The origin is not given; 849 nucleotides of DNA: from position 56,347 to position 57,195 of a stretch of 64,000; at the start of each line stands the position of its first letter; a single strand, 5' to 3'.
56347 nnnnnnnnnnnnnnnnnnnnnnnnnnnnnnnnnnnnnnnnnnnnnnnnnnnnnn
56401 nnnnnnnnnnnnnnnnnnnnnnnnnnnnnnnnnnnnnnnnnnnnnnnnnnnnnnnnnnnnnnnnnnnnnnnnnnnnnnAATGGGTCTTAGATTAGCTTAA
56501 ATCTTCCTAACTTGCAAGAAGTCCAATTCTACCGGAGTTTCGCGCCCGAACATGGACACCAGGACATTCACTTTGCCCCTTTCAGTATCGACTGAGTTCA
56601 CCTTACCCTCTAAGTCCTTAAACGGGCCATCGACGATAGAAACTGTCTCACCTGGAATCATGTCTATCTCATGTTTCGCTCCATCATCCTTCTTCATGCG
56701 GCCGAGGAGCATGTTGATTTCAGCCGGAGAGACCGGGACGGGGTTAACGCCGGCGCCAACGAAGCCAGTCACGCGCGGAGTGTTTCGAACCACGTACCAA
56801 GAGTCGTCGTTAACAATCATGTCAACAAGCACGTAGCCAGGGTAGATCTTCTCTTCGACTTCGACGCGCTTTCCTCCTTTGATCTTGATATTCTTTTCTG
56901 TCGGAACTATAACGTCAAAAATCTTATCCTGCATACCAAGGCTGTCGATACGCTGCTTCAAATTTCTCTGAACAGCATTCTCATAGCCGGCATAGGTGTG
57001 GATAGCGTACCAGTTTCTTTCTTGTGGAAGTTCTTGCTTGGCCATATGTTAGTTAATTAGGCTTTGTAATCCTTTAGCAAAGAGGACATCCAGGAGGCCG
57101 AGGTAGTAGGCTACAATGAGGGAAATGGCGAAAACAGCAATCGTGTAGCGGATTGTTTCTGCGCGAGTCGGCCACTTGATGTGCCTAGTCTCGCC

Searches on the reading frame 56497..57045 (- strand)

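Call 75: search_protein_families(library=pfam, proteins=[window:56497-57045:-], max_evalue=0.00001)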
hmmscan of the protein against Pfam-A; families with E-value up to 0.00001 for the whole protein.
window:56497-57045:- (182 aa): 1 family
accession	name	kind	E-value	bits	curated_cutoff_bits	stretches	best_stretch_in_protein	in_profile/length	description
PF02357.24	NusG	-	5.1e-28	97.9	22.2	1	11-113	2-92/93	Transcription termination factor nusG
